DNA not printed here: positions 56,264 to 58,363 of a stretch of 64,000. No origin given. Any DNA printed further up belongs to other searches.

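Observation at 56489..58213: Loading subunit begins with an intact C domain plus carrier but has no adenylation domain (C-T-KS-AT-ACP)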

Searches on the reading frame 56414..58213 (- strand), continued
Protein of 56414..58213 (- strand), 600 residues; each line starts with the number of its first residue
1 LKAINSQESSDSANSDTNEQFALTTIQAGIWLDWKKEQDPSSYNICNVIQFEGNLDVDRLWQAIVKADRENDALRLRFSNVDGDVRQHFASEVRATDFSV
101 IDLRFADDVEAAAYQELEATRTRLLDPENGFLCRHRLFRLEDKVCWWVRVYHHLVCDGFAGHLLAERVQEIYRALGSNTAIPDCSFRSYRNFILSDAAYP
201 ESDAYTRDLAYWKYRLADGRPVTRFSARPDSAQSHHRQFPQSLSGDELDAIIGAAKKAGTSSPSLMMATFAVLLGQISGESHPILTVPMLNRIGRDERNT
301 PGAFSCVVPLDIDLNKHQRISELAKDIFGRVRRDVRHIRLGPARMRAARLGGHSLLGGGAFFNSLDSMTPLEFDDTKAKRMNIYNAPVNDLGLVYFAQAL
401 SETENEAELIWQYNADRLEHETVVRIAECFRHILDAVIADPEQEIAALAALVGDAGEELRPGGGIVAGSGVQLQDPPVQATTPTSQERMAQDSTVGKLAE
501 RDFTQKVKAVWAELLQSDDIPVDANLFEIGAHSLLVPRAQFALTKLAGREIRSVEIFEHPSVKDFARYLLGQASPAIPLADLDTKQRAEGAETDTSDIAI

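Call 46: list_cluster_members(proteins=[P0132, P0013, P0012])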
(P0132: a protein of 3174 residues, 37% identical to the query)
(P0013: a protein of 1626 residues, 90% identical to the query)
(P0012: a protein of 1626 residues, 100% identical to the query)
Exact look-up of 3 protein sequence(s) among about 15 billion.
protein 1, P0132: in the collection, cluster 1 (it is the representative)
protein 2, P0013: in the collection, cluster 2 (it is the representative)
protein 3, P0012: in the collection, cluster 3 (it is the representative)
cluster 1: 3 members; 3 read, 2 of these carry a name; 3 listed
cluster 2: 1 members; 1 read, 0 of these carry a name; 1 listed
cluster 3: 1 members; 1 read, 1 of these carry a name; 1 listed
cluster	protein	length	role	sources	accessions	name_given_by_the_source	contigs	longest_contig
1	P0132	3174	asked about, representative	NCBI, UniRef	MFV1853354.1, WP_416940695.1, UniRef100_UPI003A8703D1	MAG: amino acid adenylation domain-containing protein, partial [Thalassospira sp.] | amino acid adenylation domain-containing protein n=1 Tax=Thalassospira sp. TaxID=1912094 ...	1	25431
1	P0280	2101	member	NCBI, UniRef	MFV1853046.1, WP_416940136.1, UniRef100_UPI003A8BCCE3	MAG: SDR family NAD(P)-dependent oxidoreductase, partial [Thalassospira sp.] | SDR family NAD(P)-dependent oxidoreductase n=1 Tax=Thalassospira sp. TaxID=1912094 ...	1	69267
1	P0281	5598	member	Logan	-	-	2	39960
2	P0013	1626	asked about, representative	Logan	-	-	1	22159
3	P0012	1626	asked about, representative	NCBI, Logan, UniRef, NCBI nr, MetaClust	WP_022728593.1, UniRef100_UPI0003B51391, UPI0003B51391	type I polyketide synthase [Fodinicurvata sediminis] | type I polyketide synthase n=1 Tax=Fodinicurvata sediminis TaxID=1121832 ... | status=active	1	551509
